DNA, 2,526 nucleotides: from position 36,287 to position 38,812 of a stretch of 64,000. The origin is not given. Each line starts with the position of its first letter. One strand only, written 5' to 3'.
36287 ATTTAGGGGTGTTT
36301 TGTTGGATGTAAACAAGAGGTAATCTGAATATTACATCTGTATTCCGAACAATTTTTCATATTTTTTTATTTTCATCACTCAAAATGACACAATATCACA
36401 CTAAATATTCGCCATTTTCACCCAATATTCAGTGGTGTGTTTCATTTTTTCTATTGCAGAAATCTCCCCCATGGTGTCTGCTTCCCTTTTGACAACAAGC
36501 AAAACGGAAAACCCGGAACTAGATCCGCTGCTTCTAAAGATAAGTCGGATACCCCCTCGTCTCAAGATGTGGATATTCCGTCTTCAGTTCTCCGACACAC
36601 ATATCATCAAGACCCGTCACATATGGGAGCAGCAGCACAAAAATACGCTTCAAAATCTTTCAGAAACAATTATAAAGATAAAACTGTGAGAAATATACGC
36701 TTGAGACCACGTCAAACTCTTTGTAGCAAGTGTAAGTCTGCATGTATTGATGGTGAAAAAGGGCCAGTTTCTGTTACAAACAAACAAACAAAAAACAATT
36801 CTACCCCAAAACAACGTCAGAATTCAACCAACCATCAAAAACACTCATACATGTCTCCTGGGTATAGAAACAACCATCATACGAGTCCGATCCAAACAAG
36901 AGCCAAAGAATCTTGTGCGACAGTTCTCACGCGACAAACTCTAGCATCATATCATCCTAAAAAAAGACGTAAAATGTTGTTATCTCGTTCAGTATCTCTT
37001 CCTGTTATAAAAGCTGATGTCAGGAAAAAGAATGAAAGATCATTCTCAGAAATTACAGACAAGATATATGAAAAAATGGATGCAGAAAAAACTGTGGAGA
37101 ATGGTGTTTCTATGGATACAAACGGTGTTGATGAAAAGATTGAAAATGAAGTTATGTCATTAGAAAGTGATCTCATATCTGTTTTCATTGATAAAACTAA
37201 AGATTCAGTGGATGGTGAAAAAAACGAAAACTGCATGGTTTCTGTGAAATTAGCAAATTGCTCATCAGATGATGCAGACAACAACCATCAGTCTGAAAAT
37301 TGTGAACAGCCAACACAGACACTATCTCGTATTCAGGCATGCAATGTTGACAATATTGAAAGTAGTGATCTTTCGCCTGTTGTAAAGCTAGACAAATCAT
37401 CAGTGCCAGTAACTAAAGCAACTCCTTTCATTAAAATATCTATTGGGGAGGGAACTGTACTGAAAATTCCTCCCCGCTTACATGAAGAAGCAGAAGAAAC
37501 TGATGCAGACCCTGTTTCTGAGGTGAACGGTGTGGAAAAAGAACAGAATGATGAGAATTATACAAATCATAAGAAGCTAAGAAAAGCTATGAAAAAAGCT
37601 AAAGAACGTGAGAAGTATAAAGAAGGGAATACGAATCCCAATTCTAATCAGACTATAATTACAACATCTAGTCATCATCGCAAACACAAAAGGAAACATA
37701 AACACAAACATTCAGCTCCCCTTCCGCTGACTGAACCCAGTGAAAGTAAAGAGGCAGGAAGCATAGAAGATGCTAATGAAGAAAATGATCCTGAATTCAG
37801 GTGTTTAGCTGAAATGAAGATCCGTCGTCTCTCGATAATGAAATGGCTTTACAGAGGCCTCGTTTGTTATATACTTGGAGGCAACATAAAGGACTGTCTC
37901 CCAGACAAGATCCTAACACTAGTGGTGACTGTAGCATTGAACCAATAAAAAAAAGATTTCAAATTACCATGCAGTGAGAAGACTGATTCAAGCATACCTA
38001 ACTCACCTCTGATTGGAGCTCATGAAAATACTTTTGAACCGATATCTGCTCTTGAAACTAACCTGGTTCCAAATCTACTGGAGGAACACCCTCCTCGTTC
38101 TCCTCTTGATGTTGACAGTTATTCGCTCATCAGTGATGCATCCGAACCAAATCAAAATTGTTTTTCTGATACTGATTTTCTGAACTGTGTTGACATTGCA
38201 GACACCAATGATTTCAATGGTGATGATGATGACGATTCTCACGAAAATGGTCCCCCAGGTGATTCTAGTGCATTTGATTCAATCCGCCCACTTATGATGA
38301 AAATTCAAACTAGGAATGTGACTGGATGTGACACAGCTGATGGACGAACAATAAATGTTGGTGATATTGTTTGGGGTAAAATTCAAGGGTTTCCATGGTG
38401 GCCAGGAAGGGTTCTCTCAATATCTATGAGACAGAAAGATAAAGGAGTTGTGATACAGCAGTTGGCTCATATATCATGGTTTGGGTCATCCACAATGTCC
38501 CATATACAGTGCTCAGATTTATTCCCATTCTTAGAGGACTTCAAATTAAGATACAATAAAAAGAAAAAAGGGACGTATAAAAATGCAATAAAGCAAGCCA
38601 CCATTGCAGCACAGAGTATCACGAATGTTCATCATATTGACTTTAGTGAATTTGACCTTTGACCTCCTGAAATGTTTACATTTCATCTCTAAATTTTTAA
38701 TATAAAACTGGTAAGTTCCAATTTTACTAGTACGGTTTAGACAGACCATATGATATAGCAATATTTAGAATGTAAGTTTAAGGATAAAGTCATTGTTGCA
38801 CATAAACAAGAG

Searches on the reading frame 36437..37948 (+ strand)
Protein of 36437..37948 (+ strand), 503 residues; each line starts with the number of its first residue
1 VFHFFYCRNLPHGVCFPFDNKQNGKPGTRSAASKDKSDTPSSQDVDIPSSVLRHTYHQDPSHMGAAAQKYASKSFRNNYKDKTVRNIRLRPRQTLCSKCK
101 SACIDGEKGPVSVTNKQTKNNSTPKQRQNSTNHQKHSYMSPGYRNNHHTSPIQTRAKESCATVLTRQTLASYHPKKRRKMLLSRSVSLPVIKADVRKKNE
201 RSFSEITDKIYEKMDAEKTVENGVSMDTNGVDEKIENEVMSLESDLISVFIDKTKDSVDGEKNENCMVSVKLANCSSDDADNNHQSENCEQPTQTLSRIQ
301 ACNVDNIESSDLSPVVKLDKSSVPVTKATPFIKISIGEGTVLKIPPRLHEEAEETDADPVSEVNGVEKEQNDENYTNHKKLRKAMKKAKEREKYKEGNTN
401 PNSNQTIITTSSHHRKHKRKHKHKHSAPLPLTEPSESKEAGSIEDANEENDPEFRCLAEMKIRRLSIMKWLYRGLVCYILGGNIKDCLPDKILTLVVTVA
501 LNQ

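Call 10: search_protein_families(library=pfam, proteins=[window:36437-37948:+], max_evalue=0.01)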
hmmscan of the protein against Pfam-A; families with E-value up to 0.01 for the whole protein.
window:36437-37948:+ (503 aa): 0 families

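Call 12: find_homologous_proteins(query=window:36437-37948:+)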
Query window:36437-37948:+ (503 aa): 42 proteins with E <= 0.001 among 6074 candidates.
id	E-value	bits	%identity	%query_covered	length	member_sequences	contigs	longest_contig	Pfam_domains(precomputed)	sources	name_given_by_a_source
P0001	6.1e-291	984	100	89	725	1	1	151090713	PF00855.24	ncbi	ncbi:hypothetical protein ScPMuIL_007224 [Solemya velum]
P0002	9.0e-231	785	80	90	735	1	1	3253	PF00855.24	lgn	-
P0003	3.4e-43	167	48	21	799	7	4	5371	PF00855.24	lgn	-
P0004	1.8e-32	131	29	78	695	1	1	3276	PF00855.24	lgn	-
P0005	3.9e-31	127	42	22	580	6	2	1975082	PF00855.24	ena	-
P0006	1.7e-30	125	46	22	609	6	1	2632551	PF00855.24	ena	-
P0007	1.9e-30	125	30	78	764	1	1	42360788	PF00855.24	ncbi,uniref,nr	ncbi:PWWP domain-containing protein 2A-like [Pecten maximus]|uniref:PWWP domain-containing protein 2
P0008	1.9e-30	125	31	82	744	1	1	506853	PF00855.24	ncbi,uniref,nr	ncbi:PWWP domain-containing protein 2A-like [Mizuhopecten yessoensis]|uniref:PWWP domain-containing 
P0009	4.7e-29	120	31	88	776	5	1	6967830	PF00855.24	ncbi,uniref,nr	ncbi:uncharacterized protein LOC124139419 [Haliotis rufescens]|uniref:uncharacterized protein LOC124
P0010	7.8e-29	119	40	23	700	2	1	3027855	PF00855.24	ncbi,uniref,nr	ncbi:hypothetical protein CHS0354_003627 [Potamilus streckersoni]|uniref:PWWP domain-containing prot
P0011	2.6e-28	118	40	24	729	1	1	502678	PF00855.24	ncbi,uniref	ncbi:PWWP domain-containing protein 2A-like [Saccostrea cucullata]|uniref:PWWP domain-containing pro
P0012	3.9e-28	117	40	24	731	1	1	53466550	PF00855.24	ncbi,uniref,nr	ncbi:PWWP domain-containing protein 2A-like [Saccostrea echinata]|uniref:PWWP domain-containing prot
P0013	7.8e-28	116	39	24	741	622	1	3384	PF00855.24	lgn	-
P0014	2.1e-27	115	34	27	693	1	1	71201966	PF05485.18,PF00855.24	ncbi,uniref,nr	ncbi:hypothetical protein FSP39_007090 [Pinctada imbricata]|uniref:PWWP domain-containing protein n=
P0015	1.5e-26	112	38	23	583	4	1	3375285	PF00855.24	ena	-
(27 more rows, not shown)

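Call 13: find_encoding_contigs(protein=P0001, flank=10000, max_places=3)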
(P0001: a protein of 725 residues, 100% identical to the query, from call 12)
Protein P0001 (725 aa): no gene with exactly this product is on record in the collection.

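Call 46: list_cluster_members(proteins=[P0001])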
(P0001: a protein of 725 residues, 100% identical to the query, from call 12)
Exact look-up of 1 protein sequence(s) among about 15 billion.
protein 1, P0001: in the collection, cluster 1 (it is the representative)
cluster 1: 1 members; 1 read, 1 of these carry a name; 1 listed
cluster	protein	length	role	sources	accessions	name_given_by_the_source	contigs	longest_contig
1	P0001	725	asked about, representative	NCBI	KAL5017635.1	hypothetical protein ScPMuIL_007224 [Solemya velum]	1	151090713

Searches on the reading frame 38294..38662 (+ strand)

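Call 10: search_protein_families(library=pfam, proteins=[window:38294-38662:+], max_evalue=0.01)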
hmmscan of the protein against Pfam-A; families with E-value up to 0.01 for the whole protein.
window:38294-38662:+ (122 aa): 3 families
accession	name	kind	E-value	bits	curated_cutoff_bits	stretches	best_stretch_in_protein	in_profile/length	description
PF00855.23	PWWP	-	1.4e-16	61.2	25.6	1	23-104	1-90/93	PWWP domain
PF20884.3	MUM1-like_PWWP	-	0.001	20.1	27.7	1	22-54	3-35/80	MUM1-like, PWWP domain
PF02927.20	CelD_N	-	0.0075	17.4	24.6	0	82-120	33-71/86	Cellulase N-terminal ig-like domain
